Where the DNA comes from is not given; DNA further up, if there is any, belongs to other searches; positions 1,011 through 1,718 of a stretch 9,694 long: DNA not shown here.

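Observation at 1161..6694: Self-contained B12 acyl-CoA mutase operon led by an aminoacyl-CoA ammonia-lyase-like gene: candidate 2-aminoisobutyrate (tertiary amine) pathway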

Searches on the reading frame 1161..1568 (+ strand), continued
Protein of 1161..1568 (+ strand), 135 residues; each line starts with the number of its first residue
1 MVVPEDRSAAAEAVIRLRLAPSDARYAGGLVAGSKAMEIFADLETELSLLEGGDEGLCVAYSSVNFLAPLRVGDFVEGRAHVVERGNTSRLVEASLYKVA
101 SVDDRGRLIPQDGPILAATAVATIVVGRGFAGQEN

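Call 52: search_protein_families(library=pfam, proteins=[L017:2489-3892:+, L017:6914-7675:+, L026:16356-17087:+, L027:3294-4712:+, L017:14949-15815:+, L009:16999-18225:+, L014:253-1836:+, L003:8184-9875:+, L008:1-1758:+, L001:5034-5999:+], max_evalue=0.00001)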
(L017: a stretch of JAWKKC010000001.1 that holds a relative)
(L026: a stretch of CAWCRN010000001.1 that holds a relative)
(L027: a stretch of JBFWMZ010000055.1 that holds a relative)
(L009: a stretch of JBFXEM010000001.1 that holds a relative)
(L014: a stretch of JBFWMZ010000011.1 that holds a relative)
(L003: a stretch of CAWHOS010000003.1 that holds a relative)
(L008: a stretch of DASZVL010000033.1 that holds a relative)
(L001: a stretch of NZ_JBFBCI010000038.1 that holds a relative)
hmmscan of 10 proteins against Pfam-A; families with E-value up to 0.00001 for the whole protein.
L017:2489-3892:+ (467 aa): 1 family
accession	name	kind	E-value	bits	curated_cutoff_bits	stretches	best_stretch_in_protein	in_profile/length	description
PF00120.29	Gln-synt_C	-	6.6e-83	279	24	1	137-466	3-344/344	Glutamine synthetase, catalytic domain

L017:6914-7675:+ (253 aa): 3 families
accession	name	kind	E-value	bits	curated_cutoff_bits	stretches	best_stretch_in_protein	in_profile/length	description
PF13561.12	adh_short_C2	-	1.3e-59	202.1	27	1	13-251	1-236/236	Enoyl-(Acyl carrier protein) reductase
PF00106.31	adh_short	-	6.5e-52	176.3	26.6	1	8-194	2-189/195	short chain dehydrogenase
PF08659.16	KR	-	5.3e-10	39.9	22.6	1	9-157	3-152/180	KR domain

L026:16356-17087:+ (243 aa): 2 families
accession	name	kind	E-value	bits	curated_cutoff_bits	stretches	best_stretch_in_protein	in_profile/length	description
PF07722.19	Peptidase_C26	-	1.4e-52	179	20.5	1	3-221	1-219/219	Peptidase C26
PF00117.34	GATase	-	3.6e-10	40.3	22.8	1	99-222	60-173/190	Glutamine amidotransferase class-I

L027:3294-4712:+ (472 aa): 1 family
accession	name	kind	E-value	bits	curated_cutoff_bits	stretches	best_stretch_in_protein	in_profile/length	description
PF00171.27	Aldedh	-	2.5e-162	541.1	23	1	7-457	7-461/461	Aldehyde dehydrogenase family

L017:14949-15815:+ (288 aa): 2 families
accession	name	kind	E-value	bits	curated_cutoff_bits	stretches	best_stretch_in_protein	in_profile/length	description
PF02737.24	3HCDH_N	-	1.4e-51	175.4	22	1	9-188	2-178/180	3-hydroxyacyl-CoA dehydrogenase, NAD binding domain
PF00725.27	3HCDH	-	1.1e-28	100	22.1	1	192-288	1-97/97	3-hydroxyacyl-CoA dehydrogenase, C-terminal domain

L009:16999-18225:+ (408 aa): 1 family
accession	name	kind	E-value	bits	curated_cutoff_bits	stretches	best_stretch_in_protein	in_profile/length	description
PF13407.12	Peripla_BP_4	-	2e-17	64.1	35.1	1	111-361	9-257/258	Periplasmic binding protein domain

L014:253-1836:+ (527 aa): 2 families
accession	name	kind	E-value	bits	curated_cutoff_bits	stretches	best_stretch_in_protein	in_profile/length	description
PF00005.33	ABC_tran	-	7.2e-33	114.5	25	2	47-203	1-137/137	ABC transporter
PF13304.12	AAA_21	-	2.6e-06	28.2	27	0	59-92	1-36/304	AAA domain, putative AbiEii toxin, Type IV TA system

L003:8184-9875:+ (563 aa): 1 family
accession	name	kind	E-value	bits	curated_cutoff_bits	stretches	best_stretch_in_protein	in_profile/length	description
PF00246.29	Peptidase_M14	-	2.5e-21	77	21.6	1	169-289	2-134/286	Zinc carboxypeptidase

L008:1-1758:+ (585 aa): 11 families
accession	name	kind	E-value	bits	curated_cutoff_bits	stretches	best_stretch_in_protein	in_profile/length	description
PF00005.33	ABC_tran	-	2e-62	210.2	25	2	78-215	2-134/137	ABC transporter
PF13304.12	AAA_21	-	1.5e-19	71.7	27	1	181-244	229-295/304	AAA domain, putative AbiEii toxin, Type IV TA system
PF13555.12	AAA_29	-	1.3e-09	38.1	27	0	81-108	16-43/61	P-loop containing region of AAA domain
PF13476.12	AAA_23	-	2.9e-09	38.3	27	0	86-108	18-40/201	AAA domain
PF02463.25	SMC_N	-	3.5e-08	33.6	40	0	88-108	25-45/220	RecF/RecN/SMC N terminal domain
PF13191.12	AAA_16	-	5.5e-08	33.9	32.6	0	85-219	22-143/167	AAA ATPase domain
PF13604.12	AAA_30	-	2.6e-07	31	27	0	88-245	19-122/191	AAA domain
PF09818.15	ABC_ATPase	-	1.7e-06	27.7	23.2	0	84-127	77-116/283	P-loop domain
PF13401.12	AAA_22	-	1.9e-06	28.6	27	0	88-245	6-121/130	AAA domain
PF01926.29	MMR_HSR1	-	2.9e-06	27.8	21.9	0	90-126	2-37/113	50S ribosome-binding GTPase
PF03193.22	RsgA_GTPase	-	9.9e-06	25.9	30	0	86-118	105-137/174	RsgA GTPase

L001:5034-5999:+ (321 aa): 2 families
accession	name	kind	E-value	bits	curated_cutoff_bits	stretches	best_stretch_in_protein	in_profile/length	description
PF00528.27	BPD_transp_1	-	7e-34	117.6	26.4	1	119-315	1-183/184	Binding-protein-dependent transport system inner membrane component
PF19300.4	BPD_transp_1_N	-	9.2e-10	39.2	23.8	1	7-103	2-109/114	Binding-prot-dependent transport system membrane comp, N-term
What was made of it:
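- Gln-synt_C + SDR + C26 + ALDH modules in L017, L026, L027 (call 52).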

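Call 54: find_encoding_contigs(protein=P0001, flank=10000, max_places=3)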
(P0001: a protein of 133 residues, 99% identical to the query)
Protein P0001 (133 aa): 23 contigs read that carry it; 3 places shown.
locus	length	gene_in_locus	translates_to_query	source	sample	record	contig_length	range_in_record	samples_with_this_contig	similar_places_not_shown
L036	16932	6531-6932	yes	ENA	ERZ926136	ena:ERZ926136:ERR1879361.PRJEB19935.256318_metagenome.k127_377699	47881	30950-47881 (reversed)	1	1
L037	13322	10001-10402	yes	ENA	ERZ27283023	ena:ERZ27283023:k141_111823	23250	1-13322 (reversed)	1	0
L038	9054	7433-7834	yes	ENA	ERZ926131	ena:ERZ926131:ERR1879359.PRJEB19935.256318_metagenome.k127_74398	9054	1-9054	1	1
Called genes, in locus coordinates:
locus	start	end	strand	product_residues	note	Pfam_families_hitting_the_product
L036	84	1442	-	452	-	PF00171:Aldedh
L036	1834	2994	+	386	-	PF00067:p450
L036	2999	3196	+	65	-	PF13459:Fer4_15, PF13370:Fer4_13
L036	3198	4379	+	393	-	PF01266:DAO (weak), PF01494:FAD_binding_3 (faint), PF02254:TrkA_N (faint), PF05834:Lycopene_cycl (faint), PF07992:Pyr_redox_2, PF13241:NAD_binding_7 (faint), PF13450:NAD_binding_8 (faint), PF00070:Pyr_redox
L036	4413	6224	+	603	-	PF01590:GAF, PF13185:GAF_2, PF13492:GAF_3, PF13556:HTH_30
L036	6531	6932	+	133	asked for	PF03061:4HBT (weak)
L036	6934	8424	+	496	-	PF00501:AMP-binding, PF13193:AMP-binding_C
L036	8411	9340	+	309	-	PF03308:MeaB, PF02492:cobW (faint)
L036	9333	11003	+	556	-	PF01642:MM_CoA_mutase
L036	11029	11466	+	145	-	PF02310:B12-binding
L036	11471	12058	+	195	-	PF01923:Cob_adeno_trans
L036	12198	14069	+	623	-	PF01590:GAF, PF13185:GAF_2, PF13492:GAF_3 (faint), PF17853:GGDEF_2, PF02954:HTH_8 (weak), PF13556:HTH_30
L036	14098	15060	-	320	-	PF00392:GntR, PF27163:YmtS_Ross (weak)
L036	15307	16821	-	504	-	PF00324:AA_permease, PF13520:AA_permease_2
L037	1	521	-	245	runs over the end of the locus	PF07722:Peptidase_C26, PF00117:GATase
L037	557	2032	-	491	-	PF00171:Aldedh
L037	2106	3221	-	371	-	PF08240:ADH_N, PF00107:ADH_zinc_N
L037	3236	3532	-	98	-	PF12838:Fer4_7 (faint), PF13237:Fer4_10 (faint), PF25160:LdpA_Fe-S-bd (weak), PF13484:Fer4_16 (faint), PF00037:Fer4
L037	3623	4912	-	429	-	PF00171:Aldedh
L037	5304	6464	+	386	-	PF00067:p450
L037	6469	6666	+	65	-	PF13459:Fer4_15, PF13370:Fer4_13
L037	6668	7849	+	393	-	PF01266:DAO (weak), PF01494:FAD_binding_3 (faint), PF02254:TrkA_N (faint), PF05834:Lycopene_cycl (faint), PF07992:Pyr_redox_2, PF13241:NAD_binding_7 (faint), PF13450:NAD_binding_8 (faint), PF00070:Pyr_redox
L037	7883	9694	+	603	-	PF01590:GAF, PF13185:GAF_2, PF13492:GAF_3, PF13556:HTH_30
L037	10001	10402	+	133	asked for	PF03061:4HBT (weak)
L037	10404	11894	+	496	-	PF00501:AMP-binding, PF13193:AMP-binding_C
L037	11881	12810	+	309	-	PF03308:MeaB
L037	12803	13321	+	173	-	?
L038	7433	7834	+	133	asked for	PF03061:4HBT (weak)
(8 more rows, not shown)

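Call 55: find_encoding_contigs(protein=P0002, flank=10000, max_places=3)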
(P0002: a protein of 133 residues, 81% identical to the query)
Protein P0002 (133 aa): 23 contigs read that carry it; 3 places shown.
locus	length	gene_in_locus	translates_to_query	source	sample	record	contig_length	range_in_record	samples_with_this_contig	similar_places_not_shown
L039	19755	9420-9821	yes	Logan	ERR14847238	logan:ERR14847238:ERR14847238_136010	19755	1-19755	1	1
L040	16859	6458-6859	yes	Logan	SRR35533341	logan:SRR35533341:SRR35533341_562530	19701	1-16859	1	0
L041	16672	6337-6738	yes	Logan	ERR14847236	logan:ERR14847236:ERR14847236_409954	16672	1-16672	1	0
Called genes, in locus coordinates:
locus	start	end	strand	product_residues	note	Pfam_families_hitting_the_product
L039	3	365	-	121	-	?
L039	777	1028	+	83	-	-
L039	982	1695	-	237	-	PF07722:Peptidase_C26, PF00117:GATase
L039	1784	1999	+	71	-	-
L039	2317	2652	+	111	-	-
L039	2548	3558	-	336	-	PF13701:DDE_Tnp_1_4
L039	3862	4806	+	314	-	PF00392:GntR, PF27163:YmtS_Ross (weak)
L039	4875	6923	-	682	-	PF13185:GAF_2, PF01590:GAF, PF13492:GAF_3 (weak), PF01590:GAF, PF13185:GAF_2 (weak), PF13492:GAF_3 (weak), PF17853:GGDEF_2, PF13556:HTH_30, +1 more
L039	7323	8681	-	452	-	PF00171:Aldedh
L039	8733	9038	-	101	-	-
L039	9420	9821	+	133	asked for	PF03061:4HBT (weak)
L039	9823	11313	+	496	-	PF00501:AMP-binding, PF13193:AMP-binding_C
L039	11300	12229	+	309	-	PF03308:MeaB, PF02492:cobW (weak)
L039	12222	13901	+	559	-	PF01642:MM_CoA_mutase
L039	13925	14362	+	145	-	PF02310:B12-binding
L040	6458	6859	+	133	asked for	PF03061:4HBT (weak)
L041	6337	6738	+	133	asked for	PF03061:4HBT (weak)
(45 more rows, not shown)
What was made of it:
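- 3-hydroxyacyl-CoA dehydrogenase directly downstream in 4 regions and in the Longivirga paralog (calls 52, 55). 3-hydroxyacyl-CoA dehydrogenase directly after the operon fits a linear C4 product (calls 52, 55).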

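Call 56: find_encoding_contigs(protein=P0001, flank=10000, max_places=10)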
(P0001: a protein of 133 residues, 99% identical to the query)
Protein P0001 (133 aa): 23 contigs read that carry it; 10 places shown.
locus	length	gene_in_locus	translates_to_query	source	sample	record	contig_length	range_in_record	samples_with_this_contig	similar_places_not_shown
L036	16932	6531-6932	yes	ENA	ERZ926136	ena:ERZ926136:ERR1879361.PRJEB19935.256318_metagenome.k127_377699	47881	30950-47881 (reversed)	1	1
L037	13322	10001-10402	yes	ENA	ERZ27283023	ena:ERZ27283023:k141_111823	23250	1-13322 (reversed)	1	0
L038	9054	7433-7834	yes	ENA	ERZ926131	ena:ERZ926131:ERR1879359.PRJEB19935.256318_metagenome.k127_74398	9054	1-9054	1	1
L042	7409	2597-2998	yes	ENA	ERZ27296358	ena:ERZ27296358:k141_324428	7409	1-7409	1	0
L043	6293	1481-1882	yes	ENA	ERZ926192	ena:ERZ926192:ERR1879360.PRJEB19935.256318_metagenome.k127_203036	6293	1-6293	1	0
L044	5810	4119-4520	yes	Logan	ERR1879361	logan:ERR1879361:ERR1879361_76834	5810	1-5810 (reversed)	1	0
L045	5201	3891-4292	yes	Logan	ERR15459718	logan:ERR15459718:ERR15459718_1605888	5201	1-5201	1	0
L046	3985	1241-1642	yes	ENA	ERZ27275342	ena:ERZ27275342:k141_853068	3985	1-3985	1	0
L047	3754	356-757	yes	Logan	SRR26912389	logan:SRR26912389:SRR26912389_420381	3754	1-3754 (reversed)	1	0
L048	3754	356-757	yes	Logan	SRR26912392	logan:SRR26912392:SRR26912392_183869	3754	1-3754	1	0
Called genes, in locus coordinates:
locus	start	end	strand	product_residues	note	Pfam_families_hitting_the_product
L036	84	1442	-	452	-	PF00171:Aldedh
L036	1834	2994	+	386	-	PF00067:p450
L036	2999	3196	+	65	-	PF13459:Fer4_15, PF13370:Fer4_13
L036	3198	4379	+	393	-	PF01266:DAO (weak), PF01494:FAD_binding_3 (faint), PF02254:TrkA_N (faint), PF05834:Lycopene_cycl (faint), PF07992:Pyr_redox_2, PF13241:NAD_binding_7 (faint), PF13450:NAD_binding_8 (faint), PF00070:Pyr_redox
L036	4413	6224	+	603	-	PF01590:GAF, PF13185:GAF_2, PF13492:GAF_3, PF13556:HTH_30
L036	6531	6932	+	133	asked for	PF03061:4HBT (weak)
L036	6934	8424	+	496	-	PF00501:AMP-binding, PF13193:AMP-binding_C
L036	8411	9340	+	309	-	PF03308:MeaB, PF02492:cobW (faint)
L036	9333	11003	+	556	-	PF01642:MM_CoA_mutase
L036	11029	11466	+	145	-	PF02310:B12-binding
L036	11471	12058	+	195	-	PF01923:Cob_adeno_trans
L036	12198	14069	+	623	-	PF01590:GAF, PF13185:GAF_2, PF13492:GAF_3 (faint), PF17853:GGDEF_2, PF02954:HTH_8 (weak), PF13556:HTH_30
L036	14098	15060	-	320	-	PF00392:GntR, PF27163:YmtS_Ross (weak)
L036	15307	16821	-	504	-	PF00324:AA_permease, PF13520:AA_permease_2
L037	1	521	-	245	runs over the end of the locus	PF07722:Peptidase_C26, PF00117:GATase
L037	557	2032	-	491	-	PF00171:Aldedh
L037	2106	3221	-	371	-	PF08240:ADH_N, PF00107:ADH_zinc_N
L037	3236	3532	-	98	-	PF12838:Fer4_7 (faint), PF13237:Fer4_10 (faint), PF25160:LdpA_Fe-S-bd (weak), PF13484:Fer4_16 (faint), PF00037:Fer4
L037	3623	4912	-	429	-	PF00171:Aldedh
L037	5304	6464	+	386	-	PF00067:p450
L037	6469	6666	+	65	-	PF13459:Fer4_15, PF13370:Fer4_13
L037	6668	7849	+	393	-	PF01266:DAO (weak), PF01494:FAD_binding_3 (faint), PF02254:TrkA_N (faint), PF05834:Lycopene_cycl (faint), PF07992:Pyr_redox_2, PF13241:NAD_binding_7 (faint), PF13450:NAD_binding_8 (faint), PF00070:Pyr_redox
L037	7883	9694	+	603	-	PF01590:GAF, PF13185:GAF_2, PF13492:GAF_3, PF13556:HTH_30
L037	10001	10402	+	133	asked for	PF03061:4HBT (weak)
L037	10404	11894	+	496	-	PF00501:AMP-binding, PF13193:AMP-binding_C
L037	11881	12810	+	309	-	PF03308:MeaB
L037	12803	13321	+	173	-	?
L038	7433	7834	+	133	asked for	PF03061:4HBT (weak)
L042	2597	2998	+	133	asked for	PF03061:4HBT (weak)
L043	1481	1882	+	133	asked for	PF03061:4HBT (weak)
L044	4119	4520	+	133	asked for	PF03061:4HBT (weak)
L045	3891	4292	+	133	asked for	PF03061:4HBT (weak)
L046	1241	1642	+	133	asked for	PF03061:4HBT (weak)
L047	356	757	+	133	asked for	PF03061:4HBT (weak)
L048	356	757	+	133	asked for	PF03061:4HBT (weak)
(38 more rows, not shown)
